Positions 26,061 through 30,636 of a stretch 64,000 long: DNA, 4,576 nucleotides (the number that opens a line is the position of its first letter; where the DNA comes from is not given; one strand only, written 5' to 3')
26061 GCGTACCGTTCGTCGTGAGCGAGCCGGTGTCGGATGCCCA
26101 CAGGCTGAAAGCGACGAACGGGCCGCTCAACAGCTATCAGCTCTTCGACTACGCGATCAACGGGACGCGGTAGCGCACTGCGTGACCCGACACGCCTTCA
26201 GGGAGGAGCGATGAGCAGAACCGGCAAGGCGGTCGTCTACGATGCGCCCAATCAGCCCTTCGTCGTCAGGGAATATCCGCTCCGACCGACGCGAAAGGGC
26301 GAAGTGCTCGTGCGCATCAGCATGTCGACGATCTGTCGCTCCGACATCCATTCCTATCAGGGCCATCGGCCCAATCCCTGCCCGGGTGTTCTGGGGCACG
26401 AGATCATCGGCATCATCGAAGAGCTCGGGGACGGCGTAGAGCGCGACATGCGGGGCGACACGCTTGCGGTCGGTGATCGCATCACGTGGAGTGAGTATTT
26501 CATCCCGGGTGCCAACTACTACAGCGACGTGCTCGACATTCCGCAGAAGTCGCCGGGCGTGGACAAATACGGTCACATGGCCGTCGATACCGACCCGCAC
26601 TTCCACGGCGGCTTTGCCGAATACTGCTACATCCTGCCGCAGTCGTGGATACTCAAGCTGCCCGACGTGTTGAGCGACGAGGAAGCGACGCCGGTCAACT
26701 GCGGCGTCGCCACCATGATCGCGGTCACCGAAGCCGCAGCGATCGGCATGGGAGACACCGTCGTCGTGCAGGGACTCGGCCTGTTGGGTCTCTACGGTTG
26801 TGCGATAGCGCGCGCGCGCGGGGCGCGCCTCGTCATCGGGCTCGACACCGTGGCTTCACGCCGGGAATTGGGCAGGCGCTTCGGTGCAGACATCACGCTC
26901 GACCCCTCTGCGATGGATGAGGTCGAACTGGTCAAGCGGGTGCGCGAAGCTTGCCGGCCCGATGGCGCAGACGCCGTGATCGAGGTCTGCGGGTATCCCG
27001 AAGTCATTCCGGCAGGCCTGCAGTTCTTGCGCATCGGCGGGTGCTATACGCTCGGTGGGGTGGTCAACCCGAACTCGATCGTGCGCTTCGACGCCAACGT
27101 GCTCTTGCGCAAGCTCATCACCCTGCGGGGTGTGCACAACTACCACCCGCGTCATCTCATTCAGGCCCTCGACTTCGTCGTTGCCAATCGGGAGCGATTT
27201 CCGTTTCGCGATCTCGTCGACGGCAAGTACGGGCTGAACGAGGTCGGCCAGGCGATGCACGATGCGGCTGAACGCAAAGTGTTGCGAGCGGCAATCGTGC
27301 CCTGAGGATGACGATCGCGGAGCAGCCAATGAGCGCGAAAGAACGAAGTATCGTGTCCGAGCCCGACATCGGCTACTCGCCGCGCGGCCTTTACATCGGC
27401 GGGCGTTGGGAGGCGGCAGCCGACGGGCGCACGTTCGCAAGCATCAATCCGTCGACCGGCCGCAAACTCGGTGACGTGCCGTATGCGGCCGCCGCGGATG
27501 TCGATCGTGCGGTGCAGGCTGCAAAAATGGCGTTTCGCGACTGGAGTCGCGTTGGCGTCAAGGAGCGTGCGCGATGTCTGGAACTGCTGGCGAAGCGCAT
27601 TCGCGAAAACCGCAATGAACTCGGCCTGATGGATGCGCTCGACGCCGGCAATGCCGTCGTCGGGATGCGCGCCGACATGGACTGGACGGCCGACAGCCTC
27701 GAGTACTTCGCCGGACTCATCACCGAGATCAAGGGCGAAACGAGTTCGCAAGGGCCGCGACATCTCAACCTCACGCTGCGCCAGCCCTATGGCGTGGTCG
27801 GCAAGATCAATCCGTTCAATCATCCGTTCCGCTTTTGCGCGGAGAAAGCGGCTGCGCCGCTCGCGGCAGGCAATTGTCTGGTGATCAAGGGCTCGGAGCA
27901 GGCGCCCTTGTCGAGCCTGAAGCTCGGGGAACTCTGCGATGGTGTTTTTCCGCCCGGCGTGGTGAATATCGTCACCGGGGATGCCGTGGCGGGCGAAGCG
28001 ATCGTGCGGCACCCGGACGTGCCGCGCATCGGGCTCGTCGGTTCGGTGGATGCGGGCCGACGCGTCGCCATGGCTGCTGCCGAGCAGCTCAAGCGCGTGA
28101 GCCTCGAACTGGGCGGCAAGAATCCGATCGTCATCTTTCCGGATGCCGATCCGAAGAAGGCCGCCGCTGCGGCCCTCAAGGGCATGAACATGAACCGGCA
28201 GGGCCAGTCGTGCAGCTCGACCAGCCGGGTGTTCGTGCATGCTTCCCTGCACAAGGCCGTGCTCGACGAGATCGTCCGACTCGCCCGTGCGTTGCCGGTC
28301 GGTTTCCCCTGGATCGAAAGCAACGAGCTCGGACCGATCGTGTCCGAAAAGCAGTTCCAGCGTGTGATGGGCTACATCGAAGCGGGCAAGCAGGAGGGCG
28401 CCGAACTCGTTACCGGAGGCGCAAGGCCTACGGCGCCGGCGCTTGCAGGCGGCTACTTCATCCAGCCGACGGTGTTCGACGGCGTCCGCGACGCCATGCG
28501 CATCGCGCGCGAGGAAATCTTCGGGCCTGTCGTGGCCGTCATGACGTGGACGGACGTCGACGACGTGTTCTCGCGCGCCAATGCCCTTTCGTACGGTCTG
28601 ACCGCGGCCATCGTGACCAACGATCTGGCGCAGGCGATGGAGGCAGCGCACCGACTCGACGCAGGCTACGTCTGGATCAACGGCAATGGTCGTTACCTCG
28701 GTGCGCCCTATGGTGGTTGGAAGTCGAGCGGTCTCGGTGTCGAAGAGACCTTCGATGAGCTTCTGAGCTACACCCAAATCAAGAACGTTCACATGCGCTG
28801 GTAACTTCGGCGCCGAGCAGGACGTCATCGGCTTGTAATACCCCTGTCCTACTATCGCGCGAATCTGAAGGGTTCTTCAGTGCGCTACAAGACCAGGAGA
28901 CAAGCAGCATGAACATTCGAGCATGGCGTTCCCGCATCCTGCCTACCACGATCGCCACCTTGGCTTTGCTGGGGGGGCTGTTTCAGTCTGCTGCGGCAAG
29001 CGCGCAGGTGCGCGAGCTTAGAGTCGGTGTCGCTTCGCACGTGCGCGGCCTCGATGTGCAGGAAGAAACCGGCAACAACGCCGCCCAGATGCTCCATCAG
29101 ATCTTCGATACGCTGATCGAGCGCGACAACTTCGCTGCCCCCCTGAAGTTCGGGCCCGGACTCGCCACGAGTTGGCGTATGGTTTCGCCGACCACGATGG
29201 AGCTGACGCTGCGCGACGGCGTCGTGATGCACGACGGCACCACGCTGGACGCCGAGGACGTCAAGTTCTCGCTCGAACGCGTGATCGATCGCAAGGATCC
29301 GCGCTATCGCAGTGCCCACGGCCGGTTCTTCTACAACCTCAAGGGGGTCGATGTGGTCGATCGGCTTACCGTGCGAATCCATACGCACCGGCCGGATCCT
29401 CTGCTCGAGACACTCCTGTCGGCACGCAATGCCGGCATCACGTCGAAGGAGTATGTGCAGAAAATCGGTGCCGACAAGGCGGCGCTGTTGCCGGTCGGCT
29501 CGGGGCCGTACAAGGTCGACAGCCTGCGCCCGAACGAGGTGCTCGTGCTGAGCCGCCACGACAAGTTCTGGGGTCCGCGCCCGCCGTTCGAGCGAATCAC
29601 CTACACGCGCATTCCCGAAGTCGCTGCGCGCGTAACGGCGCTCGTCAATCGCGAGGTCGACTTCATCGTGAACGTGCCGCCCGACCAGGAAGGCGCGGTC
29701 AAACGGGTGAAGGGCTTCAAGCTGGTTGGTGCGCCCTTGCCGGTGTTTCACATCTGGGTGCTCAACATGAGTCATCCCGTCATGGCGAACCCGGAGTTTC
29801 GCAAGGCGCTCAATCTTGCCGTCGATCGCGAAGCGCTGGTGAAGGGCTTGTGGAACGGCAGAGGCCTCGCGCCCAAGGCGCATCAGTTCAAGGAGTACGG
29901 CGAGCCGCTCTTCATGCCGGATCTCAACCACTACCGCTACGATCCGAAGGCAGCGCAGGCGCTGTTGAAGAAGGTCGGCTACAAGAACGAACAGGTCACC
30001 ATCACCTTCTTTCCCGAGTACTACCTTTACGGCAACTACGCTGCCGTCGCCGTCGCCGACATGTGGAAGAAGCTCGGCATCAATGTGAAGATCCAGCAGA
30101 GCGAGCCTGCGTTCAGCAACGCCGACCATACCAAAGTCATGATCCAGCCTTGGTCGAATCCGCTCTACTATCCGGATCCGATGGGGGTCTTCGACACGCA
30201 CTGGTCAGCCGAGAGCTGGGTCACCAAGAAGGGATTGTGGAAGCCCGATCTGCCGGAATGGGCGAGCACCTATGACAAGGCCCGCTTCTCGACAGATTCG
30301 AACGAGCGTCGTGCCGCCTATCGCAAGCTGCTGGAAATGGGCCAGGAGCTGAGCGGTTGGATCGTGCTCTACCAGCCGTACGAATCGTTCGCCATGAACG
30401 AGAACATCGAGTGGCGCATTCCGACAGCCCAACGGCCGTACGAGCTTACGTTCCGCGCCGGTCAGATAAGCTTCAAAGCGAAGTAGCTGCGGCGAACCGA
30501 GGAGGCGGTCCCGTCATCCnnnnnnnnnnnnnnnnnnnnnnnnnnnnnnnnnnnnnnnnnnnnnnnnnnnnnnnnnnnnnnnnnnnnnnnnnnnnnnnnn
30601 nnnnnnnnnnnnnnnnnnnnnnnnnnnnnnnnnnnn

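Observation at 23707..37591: LysR-divergent 10-gene operon joins the phosphonoacetate C-P hydrolase route to an importer and two phosphoesterases, with no PhnW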

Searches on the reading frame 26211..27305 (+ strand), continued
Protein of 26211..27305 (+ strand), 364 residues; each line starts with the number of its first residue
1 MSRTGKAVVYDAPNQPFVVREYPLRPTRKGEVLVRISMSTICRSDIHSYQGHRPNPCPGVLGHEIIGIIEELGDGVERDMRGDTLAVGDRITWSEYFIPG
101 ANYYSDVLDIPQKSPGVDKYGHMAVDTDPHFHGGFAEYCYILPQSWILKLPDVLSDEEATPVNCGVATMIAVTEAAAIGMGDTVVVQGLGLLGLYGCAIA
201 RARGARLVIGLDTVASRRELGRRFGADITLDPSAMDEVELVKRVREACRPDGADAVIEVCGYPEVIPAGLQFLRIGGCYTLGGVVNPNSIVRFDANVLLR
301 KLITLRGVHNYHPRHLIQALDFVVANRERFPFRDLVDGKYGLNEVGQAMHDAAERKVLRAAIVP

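Call 103: search_protein_families(library=ncbifam, proteins=[L098:7186-8004:+, P0467], max_evalue=1e-10)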
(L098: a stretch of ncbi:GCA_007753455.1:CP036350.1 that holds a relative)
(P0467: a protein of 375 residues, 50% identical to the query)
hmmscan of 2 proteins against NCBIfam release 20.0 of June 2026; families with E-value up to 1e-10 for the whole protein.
L098:7186-8004:+ (272 aa): 7 families
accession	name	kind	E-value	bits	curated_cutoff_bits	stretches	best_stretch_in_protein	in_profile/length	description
TIGR01422.2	phosphonatase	equivalog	3e-95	318.3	220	1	9-258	1-250/251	phosphonoacetaldehyde hydrolase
TIGR03351.1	PhnX-like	hypoth_equivalog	1.7e-24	87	218.9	1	11-208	3-191/220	phosphonatase-like hydrolase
NF053741.1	noncata_PA2803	equivalog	2.1e-14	54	240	1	11-272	2-191/191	HAD superfamily inactivated hydrolase PcrP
TIGR02009.1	PGMB-YQAB-SF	subfamily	4.3e-14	53.1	153.35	1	10-207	2-186/186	beta-phosphoglucomutase family hydrolase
TIGR01990.1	bPGM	equivalog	4.2e-12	46.4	189.4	1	10-207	2-186/187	beta-phosphoglucomutase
NF053653.1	InDiPhoBT2121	equivalog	1.8e-11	44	245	1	10-208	2-187/216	inorganic diphosphatase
TIGR01509.1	HAD-SF-IA-v3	subfamily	3.9e-11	43.4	29.4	0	155-207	105-154/154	HAD-IA family hydrolase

P0467 (375 aa): 18 families
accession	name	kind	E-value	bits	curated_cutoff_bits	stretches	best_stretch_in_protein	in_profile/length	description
TIGR03366.1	HpnZ_proposed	hypoth_equivalog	6.3e-118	393.6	328.1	1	30-348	1-314/315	putative phosphonate catabolism associated alcohol dehydrogenase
NF003808.0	PRK05396.1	equivalog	8.3e-41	140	380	1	18-365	9-337/341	L-threonine 3-dehydrogenase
TIGR00692.1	tdh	equivalog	1.5e-37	129.4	458.35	1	21-364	10-336/340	L-threonine 3-dehydrogenase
NF041097.1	keto_inos_dh_IolM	equivalog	3.1e-35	121.6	450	1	22-361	40-382/389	scyllo-inosose 3-dehydrogenase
NF007375.0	PRK09880.1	equivalog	2.7e-29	102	469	1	35-352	28-326/344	L-idonate 5-dehydrogenase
NF006940.0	PRK09422.1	equivalog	2.5e-28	99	344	1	29-356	19-322/338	alcohol dehydrogenase AdhP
TIGR03451.1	mycoS_dep_FDH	equivalog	3.4e-27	95.2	512.9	1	10-365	2-355/358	S-(hydroxymethyl)mycothiol dehydrogenase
NF010344.0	PRK13771.1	subfamily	9.6e-27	93.8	349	1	11-355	2-319/334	putative alcohol dehydrogenase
NF007489.0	PRK10083.1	equivalog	1.8e-24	86.4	376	1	13-247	3-221/339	Zn-dependent oxidoreductase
TIGR02818.1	adh_III_F_hyde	equivalog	9.5e-24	84.1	543.95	1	11-366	3-366/368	S-(hydroxymethyl)glutathione dehydrogenase/class III alcohol dehydrogenase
TIGR03989.1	Rxyl_3153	subfamily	1.1e-23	84.1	440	1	11-364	3-366/370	NDMA-dependent alcohol dehydrogenase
NF041172.1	AcrlCoa_red_Thmprot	equivalog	1.4e-23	83.3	500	1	12-356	3-321/334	acryloyl-CoA reductase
NF007642.0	PRK10309.1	equivalog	1.2e-21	77.3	550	1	25-270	15-243/347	galactitol-1-phosphate 5-dehydrogenase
NF047908.1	AldhRedAhr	equivalog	1.2e-17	63.8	470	1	11-361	5-327/335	NADPH-dependent aldehyde reductase Ahr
TIGR03201.1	dearomat_had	equivalog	2.5e-16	59.7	338.65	1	16-293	5-278/349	6-hydroxycyclohex-1-ene-1-carbonyl-CoA dehydrogenase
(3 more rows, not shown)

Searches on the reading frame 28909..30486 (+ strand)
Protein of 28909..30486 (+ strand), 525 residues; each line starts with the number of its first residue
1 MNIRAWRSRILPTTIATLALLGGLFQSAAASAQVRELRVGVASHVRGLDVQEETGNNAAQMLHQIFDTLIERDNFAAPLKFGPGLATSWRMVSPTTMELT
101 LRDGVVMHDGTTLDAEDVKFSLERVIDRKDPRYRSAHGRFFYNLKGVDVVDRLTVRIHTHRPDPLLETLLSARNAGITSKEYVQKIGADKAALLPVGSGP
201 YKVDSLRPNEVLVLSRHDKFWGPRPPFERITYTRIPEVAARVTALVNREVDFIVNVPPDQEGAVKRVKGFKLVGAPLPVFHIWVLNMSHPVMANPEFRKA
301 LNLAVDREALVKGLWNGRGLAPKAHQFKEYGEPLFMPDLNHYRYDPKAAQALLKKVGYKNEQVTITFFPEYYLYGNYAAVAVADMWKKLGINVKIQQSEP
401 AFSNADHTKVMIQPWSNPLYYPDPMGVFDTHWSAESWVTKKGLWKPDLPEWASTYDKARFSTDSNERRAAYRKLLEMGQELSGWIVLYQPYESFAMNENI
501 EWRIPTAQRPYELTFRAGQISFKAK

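Call 4: search_protein_families(library=ncbifam, proteins=[window:28909-30486:+], max_evalue=0.00001)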
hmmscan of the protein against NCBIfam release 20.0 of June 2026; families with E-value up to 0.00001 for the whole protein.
window:28909-30486:+ (525 aa): 11 families
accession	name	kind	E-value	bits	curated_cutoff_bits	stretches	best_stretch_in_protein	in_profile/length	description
NF045468.1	Opp5A_nikA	equivalog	1.8e-36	125.7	600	1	78-362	54-322/488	nickel ABC transporter substrate-binding protein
NF011942.0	PRK15413.1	equivalog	6.3e-30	104.3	594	1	16-364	11-349/512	glutathione ABC transporter substrate-binding protein GsiB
NF045467.1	Opp4A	equivalog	1.2e-29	103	650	1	41-361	41-383/556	oligopeptide ABC transporter substrate-binding protein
TIGR02294.1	nickel_nikA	equivalog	3.1e-29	101.8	393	1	80-361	47-330/501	nickel ABC transporter substrate-binding protein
TIGR04028.1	SBP_KPN_01854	hypoth_equivalog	4.8e-26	91.4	468.5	1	61-399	26-383/509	TIGR04028 family ABC transporter substrate-binding protein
NF043070.1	DppA_dipep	equivalog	2.6e-23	82.4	1005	1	28-400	22-414/535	dipeptide ABC transporter periplasmic-binding protein DppA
NF011689.0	PRK15109.1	equivalog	5.8e-22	78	560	1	60-406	60-424/547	ABC transporter substrate-binding protein SapA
NF047575.1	opine_bind_CntA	exception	1.5e-17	63.4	800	1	32-362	34-364/535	staphylopine-dependent metal ABC transporter substrate-binding lipoprotein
NF011684.0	PRK15104.1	equivalog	1.3e-14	53.8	947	1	35-399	39-422/543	oligopeptide ABC transporter substrate-binding protein OppA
NF010149.0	PRK13626.1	equivalog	1.1e-13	50.8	476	1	60-246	145-315/552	HTH-type transcriptional regulator SgrR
NF007287.0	PRK09755.1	equivalog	1.9e-08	33.6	1098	1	37-473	35-486/535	ABC transporter substrate-binding protein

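Call 5: search_protein_families(library=pfam, proteins=[window:28909-30486:+], max_evalue=0.00001)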
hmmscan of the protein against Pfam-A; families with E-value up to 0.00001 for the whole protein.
window:28909-30486:+ (525 aa): 1 family
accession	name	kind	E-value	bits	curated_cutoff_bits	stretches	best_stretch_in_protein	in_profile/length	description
PF00496.27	SBP_bac_5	-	4.1e-72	243.7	32.4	1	81-434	2-363/368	Bacterial extracellular solute-binding proteins, family 5 Middle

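Call 44: search_solved_structures(query=window:28909-30486:+, max_evalue=1e-15)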
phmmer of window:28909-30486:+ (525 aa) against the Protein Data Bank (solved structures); distinct sequences matched with E-value up to 1e-15: 35.
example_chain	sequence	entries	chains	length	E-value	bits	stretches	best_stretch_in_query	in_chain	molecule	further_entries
4ra1_A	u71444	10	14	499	2e-66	228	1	34-504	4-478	ABC transporter, substrate binding protein (Agrocinopines A and B) | ABC transporter substrate-binding protein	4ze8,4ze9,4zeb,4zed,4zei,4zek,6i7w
8cke_A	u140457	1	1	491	3e-66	227.5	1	35-504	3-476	ABC transporter substrate-binding protein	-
4zec_A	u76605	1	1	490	3.9e-66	227.1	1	35-504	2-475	ABC transporter, substrate binding protein (Agrocinopines A and B)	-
8c6r_A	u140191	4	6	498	4.8e-64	220.2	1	35-507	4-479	Agrocinopine utilization periplasmic binding protein AccA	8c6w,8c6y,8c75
8caw_A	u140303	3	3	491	6.4e-64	219.8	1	35-507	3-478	Agrocinopine utilization periplasmic binding protein AccA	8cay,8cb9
8c6u_A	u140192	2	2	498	1.2e-63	218.9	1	35-507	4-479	Agrocinopine utilization periplasmic binding protein AccA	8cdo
8ch1_A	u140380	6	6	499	3.8e-63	217.2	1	31-504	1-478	Agrocinopine utilization periplasmic binding protein AccA | AccA | ABC transporter substrate binding protein (Agrocinopine)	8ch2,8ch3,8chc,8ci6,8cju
5u4o_A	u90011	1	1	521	4.5e-35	124.6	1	57-477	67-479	ABC transporter substrate-binding protein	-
7kz8_A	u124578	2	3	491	1.7e-33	119.4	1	51-495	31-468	Peptide/nickel transport system substrate-binding protein AapF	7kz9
4wed_A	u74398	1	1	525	1.2e-26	96.7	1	22-361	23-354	ABC transporter, periplasmic solute-binding protein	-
6hlx_A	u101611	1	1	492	2.8e-26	95.5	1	74-402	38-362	AgaA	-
1dpe_A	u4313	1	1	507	1.6e-25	93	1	81-473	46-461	DIPEPTIDE-BINDING PROTEIN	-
8z1y_F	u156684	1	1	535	1.9e-25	92.8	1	78-473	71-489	Dipeptide-binding protein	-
1uqw_A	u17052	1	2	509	2.2e-25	92.6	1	26-364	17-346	PUTATIVE BINDING PROTEIN YLIB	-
8z1z_F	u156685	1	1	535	2.8e-25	92.3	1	78-473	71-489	Dipeptide-binding protein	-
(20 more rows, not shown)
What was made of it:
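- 28909..30486 (+): Periplasmic family-5 binding protein, AccA-like. It is the proposed receptor for a phosphonate monoester or phosphodiester. The best solved relative is AccA, the agrocinopine receptor, at 228 bits; the next non-AccA relative scores 125 (call 44).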

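Call 46: search_solved_structures(query=window:28909-30486:+, max_evalue=1e-60, show_alignments=1)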
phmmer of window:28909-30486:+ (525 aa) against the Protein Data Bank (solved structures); distinct sequences matched with E-value up to 1e-60: 7.
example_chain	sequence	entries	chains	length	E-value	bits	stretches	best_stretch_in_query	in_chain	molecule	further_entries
4ra1_A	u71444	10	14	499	2e-66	228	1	34-504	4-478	ABC transporter, substrate binding protein (Agrocinopines A and B) | ABC transporter substrate-binding protein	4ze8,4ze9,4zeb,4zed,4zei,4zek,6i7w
8cke_A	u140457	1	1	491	3e-66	227.5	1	35-504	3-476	ABC transporter substrate-binding protein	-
4zec_A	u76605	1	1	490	3.9e-66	227.1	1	35-504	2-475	ABC transporter, substrate binding protein (Agrocinopines A and B)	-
8c6r_A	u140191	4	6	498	4.8e-64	220.2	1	35-507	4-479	Agrocinopine utilization periplasmic binding protein AccA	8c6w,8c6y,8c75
8caw_A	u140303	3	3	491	6.4e-64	219.8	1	35-507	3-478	Agrocinopine utilization periplasmic binding protein AccA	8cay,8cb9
8c6u_A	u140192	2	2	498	1.2e-63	218.9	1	35-507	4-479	Agrocinopine utilization periplasmic binding protein AccA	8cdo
8ch1_A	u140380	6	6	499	3.8e-63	217.2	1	31-504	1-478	Agrocinopine utilization periplasmic binding protein AccA | AccA | ABC transporter substrate binding protein (Agrocinopine)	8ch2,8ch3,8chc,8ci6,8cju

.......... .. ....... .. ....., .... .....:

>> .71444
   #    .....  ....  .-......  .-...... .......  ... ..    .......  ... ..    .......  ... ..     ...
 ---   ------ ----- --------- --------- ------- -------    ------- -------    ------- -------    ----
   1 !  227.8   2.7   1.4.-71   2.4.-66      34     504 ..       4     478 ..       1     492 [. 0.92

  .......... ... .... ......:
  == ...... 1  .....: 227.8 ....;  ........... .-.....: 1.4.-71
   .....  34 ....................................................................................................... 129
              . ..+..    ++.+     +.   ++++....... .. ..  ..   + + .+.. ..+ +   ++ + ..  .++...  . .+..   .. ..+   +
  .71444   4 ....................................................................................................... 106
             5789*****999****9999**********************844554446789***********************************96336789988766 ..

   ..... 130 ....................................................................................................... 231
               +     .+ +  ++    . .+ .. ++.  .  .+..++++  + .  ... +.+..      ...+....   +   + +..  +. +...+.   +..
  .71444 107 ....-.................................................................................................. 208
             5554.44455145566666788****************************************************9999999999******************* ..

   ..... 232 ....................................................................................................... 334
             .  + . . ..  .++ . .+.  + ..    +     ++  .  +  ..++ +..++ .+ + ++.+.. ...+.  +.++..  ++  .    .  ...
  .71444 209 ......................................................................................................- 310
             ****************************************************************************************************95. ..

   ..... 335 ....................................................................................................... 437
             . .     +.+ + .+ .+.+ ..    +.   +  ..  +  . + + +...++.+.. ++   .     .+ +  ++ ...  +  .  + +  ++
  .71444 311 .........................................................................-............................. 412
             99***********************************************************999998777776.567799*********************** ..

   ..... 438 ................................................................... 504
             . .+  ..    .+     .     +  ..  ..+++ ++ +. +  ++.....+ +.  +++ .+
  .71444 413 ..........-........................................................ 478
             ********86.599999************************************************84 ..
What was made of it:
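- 28909..30486 (+): The pyranose anchor Asn284 aligns with V279 (call 46).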
